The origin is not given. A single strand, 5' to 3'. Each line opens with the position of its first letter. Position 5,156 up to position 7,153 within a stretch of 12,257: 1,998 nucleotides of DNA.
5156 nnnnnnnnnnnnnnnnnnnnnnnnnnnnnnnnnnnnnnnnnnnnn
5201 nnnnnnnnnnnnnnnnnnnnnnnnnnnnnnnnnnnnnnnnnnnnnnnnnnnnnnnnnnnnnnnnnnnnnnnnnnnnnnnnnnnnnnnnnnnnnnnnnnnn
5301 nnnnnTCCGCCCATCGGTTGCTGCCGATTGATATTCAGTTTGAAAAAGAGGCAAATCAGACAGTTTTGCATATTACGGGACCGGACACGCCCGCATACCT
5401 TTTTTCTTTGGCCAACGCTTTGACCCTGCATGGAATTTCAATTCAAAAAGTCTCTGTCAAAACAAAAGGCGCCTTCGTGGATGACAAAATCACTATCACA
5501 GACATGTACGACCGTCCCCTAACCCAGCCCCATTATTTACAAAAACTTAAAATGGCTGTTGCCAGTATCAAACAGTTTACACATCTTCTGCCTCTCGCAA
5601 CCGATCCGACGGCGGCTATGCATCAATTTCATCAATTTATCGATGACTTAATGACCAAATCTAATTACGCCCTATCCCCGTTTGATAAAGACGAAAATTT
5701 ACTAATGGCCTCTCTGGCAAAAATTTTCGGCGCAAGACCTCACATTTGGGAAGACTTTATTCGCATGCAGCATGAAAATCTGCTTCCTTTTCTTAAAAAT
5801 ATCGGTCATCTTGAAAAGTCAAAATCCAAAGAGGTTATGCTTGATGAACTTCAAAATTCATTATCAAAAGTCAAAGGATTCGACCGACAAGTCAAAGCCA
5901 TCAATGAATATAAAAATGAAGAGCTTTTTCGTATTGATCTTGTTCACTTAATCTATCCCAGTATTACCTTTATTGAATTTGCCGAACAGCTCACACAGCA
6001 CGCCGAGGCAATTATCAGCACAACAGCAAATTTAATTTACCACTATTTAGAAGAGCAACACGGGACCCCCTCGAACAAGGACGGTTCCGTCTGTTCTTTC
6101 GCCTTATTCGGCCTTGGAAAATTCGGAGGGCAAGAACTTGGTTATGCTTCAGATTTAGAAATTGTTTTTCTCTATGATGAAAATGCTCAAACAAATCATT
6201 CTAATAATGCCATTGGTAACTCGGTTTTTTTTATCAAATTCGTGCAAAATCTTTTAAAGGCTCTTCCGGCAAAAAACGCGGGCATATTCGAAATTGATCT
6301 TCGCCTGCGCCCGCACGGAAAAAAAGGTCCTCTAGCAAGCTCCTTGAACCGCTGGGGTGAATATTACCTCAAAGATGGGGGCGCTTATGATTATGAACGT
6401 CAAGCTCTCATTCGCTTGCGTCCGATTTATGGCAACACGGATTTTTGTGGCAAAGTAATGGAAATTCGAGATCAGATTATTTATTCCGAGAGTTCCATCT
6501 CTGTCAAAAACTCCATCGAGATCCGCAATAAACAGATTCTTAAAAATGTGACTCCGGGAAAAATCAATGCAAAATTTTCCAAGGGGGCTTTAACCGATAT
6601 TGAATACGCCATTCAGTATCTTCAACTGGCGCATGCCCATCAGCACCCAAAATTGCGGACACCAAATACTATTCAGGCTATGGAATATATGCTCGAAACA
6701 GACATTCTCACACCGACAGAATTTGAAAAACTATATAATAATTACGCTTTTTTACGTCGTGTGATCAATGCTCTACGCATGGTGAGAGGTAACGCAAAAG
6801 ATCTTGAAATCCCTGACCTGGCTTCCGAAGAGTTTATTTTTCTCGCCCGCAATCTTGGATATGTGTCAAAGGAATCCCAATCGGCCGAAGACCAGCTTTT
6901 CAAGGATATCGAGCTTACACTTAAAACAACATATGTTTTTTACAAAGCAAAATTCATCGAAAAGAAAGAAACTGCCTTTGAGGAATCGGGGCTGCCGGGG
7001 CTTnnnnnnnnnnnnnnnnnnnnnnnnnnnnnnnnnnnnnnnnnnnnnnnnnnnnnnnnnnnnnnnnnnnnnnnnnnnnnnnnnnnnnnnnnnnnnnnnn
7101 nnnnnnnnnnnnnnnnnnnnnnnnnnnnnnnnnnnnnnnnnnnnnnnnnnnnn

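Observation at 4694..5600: GlnE carries an N-terminal extension of about 300-400 aa with two GlnD-like ACT domains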

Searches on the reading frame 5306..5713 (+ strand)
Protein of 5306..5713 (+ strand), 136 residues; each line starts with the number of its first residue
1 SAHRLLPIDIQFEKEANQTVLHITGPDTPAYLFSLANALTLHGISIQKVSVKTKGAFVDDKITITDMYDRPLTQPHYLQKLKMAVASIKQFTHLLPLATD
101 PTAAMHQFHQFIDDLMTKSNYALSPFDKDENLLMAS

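Call 50: find_related_loci(query=A2, collection=genome_contigs, flank=6000)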
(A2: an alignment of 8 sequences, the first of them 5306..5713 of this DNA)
Query A2 (136 aa) in genome_contigs; peptide patterns used: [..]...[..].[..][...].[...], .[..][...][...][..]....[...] (x = any residue, [..] = any of these).
292 stretches matched a pattern; 232 encode a relative of the query (tblastn E <= 1e-3); the best 80 are kept; 80 distinct loci.
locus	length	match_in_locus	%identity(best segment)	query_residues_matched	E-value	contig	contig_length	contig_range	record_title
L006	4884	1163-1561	47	4-136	1e-36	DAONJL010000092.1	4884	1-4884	MAG TPA_asm: bacterium isolate AMR_MDS_3740 NODE_12677_length_4884_cov_9.187824, whole genome shotgun sequence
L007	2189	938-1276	48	4-116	2e-29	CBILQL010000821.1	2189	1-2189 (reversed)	MAG TPA_asm: uncultured bacterium isolate SRR16817059_concoct_26 genome assembly, contig: ERZ27394141.22417, whole genom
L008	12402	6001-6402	40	4-132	2e-25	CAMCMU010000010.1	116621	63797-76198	MAG: Schlesneria paludicola DSM 18645 isolate MsH-30jul19-291 genome assembly, contig: MsH-30jul19-C202, whole genome sh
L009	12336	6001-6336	37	5-116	3e-25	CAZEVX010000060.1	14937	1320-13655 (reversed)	MAG TPA_asm: uncultured Verrucomicrobiota bacterium isolate SRP263991_co1_91 genome assembly, contig: NODE_6073_length_1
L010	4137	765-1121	39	5-122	4e-25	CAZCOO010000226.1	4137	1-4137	MAG TPA_asm: uncultured Verrucomicrobiota bacterium isolate binchicken_co15_63 genome assembly, contig: NODE_22841_lengt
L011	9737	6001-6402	37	1-132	1e-24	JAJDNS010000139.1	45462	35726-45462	MAG: Acidobacteria bacterium isolate ALSabin.143 k141_4387885, whole genome shotgun sequence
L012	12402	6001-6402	37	1-132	9e-25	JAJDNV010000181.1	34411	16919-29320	MAG: Acidobacteria bacterium isolate ALSabin.176 k141_2816470, whole genome shotgun sequence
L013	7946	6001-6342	37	5-118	9e-25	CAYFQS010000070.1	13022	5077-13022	MAG TPA_asm: uncultured Planctomycetaceae bacterium isolate ERP107533_co1_187 genome assembly, contig: NODE_4478_length_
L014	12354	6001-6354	39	2-117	2e-24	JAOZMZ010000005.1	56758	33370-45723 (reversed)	MAG: Kiritimatiellia bacterium isolate GMC4_bin_25 GMC4_223_length_56758_cov_8.735393, whole genome shotgun sequence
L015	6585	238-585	43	1-115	3e-24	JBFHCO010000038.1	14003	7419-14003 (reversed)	MAG: Candidatus Omnitrophota bacterium isolate Mix_sand06.2021.04.Z.81 k141_1518501_length_14003_cov_9.0000, whole genom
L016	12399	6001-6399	38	5-132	3e-24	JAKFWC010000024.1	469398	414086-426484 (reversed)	MAG: Planctomycetaceae bacterium isolate D4_Bin_7 D4_0000002, whole genome shotgun sequence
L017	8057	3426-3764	38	5-116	4e-24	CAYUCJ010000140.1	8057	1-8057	MAG TPA_asm: uncultured Desulfobacteraceae bacterium isolate SRP214966_co3_143 genome assembly, contig: NODE_15959_lengt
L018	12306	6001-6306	40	15-116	1e-23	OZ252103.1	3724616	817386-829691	MAG: bacterium isolate 8b9b2d7a-c40d-4f90-8ad6-3455a0001c0c genome assembly, chromosome: 1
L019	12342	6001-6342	39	5-116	6e-24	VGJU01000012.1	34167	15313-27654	MAG: Candidatus Zixiibacteriota bacterium isolate K_Offshore_80m_m2_058 K_Offshore_80m_m2_058_Ga0194132_10002506, whole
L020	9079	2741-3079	39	5-116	8e-24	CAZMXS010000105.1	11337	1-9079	MAG TPA_asm: uncultured Verrucomicrobiota bacterium isolate SRP167436_co1_345 genome assembly, contig: NODE_9592_length_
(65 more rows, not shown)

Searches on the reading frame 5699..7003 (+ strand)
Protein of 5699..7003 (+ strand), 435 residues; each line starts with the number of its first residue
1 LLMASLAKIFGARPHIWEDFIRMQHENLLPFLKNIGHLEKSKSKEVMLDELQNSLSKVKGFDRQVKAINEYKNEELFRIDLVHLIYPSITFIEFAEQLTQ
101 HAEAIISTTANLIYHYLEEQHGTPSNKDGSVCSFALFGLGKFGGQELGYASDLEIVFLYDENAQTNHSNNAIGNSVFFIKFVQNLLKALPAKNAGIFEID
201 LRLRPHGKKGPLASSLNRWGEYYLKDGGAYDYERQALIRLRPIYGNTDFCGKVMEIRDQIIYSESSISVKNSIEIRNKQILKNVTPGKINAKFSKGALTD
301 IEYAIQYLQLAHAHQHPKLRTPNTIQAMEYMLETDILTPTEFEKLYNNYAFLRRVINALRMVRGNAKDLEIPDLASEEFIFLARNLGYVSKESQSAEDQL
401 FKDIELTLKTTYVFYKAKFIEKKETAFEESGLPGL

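Call 56: search_protein_families(library=ncbifam, proteins=[window:5699-7003:+], max_evalue=1e-10)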
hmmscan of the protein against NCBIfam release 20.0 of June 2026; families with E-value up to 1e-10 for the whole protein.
window:5699-7003:+ (435 aa): 3 families
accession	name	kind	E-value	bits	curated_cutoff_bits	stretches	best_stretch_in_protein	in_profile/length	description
NF008292.0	PRK11072.1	equivalog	5.1e-60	203.5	487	1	8-362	558-917/946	bifunctional [glutamate--ammonia ligase]-adenylyl-L-tyrosine phosphorylase/[glutamate--ammonia-ligase] adenylyltransferase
NF010707.0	PRK14109.1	equivalog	7.4e-51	173.3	625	1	26-403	624-993/1010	bifunctional [glutamine synthetase] adenylyltransferase/[glutamine synthetase]-adenylyl-L-tyrosine phosphorylase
NF010706.0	PRK14108.1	equivalog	1.5e-49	168.5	724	2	6-317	582-889/986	bifunctional [glutamine synthetase] adenylyltransferase/[glutamine synthetase]-adenylyl-L-tyrosine phosphorylase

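Call 92: predict_structure(alignment_id=A3)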
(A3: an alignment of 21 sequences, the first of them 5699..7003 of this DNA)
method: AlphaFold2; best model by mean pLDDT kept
length: 435 residues; sequences in the alignment: 21
mean_pLDDT: 86.5   pTM: 0.85
mean pLDDT of the five models: 86.5, 85.9, 85.2, 84.4, 82.9
residues with pLDDT >= 90: 274; 70-90: 110; 50-70: 20; < 50: 31
segments of 3 or more residues with pLDDT < 50: 1-26, 431-435
pLDDT, mean of each block of 10 residues (from residue 1): 42 41 49 57 92 94 96 87 74 90 97 97 95 96 90 93 93 97 95 78 84 94 90 92 96 95 82 89 93 95 95 95 96 96 95 90 77 90 85 90 96 93 80 42
secondary structure, 60 per line:
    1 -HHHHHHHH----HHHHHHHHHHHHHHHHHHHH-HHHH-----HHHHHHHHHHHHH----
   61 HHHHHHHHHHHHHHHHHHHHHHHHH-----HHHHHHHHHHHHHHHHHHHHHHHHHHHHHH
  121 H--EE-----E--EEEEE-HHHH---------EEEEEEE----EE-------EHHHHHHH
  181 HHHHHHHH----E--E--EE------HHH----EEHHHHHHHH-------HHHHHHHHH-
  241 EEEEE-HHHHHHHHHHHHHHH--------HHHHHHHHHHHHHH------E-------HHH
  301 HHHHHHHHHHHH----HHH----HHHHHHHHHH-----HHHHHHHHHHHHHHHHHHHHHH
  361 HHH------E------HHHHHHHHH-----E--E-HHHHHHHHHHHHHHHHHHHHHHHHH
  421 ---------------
elements in order: H2-9 H14-33 H35-38 H44-56 H61-85 H91-121 E134-138 H140-143 E153-159 H174-188 H216-223 H231-239 E241-245 H247-261 H270-283 H298-312 H324-333 H339-363 H377-385 H396-420

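Call 94: fold_search(model_id=the predicted structure, library=pdb)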
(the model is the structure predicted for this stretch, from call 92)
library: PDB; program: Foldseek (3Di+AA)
matches with E <= 10: 145; with E <= 0.001: 4
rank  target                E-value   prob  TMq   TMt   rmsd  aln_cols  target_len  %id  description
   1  1v4a                  1.3e-19  1.00  0.78  0.79   3.2       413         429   21  Structure of the N-terminal Domain of Escherichia coli Glutamine Synthetase adenylyltransferase (released 2004-07-27)
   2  3k7d_A                4.8e-19  1.00  0.71  0.63   6.4       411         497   25  C-terminal (adenylylation) domain of E.coli Glutamine Synthetase Adenylyltransferase (released 2009-12-15)
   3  3k7d_B                6.2e-18  1.00  0.73  0.64   4.7       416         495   25  C-terminal (adenylylation) domain of E.coli Glutamine Synthetase Adenylyltransferase (released 2009-12-15)
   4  6yx5_B                1.9e-06  1.00  0.43  0.52   7.8       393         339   13  Structure of DrrA from Legionella pneumophilia in complex with human Rab8a (released 2020-12-23)
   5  6nmk_B                1.2e-02  0.84  0.19  0.28  16.8       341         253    9  Binary complex structure of the T130K mutant of ANT-4'' with Neomycin (released 2020-01-15)
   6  6nmk_A                2.4e-02  0.87  0.22  0.31  16.0       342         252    9  Binary complex structure of the T130K mutant of ANT-4'' with Neomycin (released 2020-01-15)
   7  7bxo_E                2.5e-02  0.99  0.18  0.49   7.2       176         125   12  Crystal structure of the toxin-antitoxin with AMP-PNP (released 2020-09-30)
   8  7bxo_A                2.6e-02  0.98  0.18  0.47   7.6       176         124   12  Crystal structure of the toxin-antitoxin with AMP-PNP (released 2020-09-30)
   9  6un8_A                2.7e-02  0.69  0.19  0.27  17.1       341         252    9  Wild type ANT bound to neomycin (released 2020-05-06)
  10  6xz0                  3.1e-02  0.91  0.25  0.37  10.0       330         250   11  Crystal structure of spectinomycin adenyltransferase AAD(9) from Enterococcus faecialis with spectinomycin (released 2020-04-15)
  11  1kan_A                3.5e-02  0.75  0.21  0.31  14.5       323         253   11  MOLECULAR STRUCTURE OF KANAMYCIN NUCLEOTIDYLTRANSFERASE DETERMINED TO 3.0-ANGSTROMS RESOLUTION (released 1994-08-31)
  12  1kny_A                3.6e-02  0.63  0.19  0.27  17.1       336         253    9  KANAMYCIN NUCLEOTIDYLTRANSFERASE (released 1996-08-17)
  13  6p01_A                4.4e-02  0.60  0.19  0.27  17.0       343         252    9  Apo structure of the E52D mutant of ANT-4 (released 2020-01-29)
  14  6un8_B                4.6e-02  0.60  0.19  0.27  16.8       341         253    9  Wild type ANT bound to neomycin (released 2020-05-06)
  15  5lpa_A                5.5e-02  0.84  0.25  0.35   9.6       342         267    9  AadA E87Q in complex with ATP, calcium and dihydrostreptomycin (released 2018-01-17)
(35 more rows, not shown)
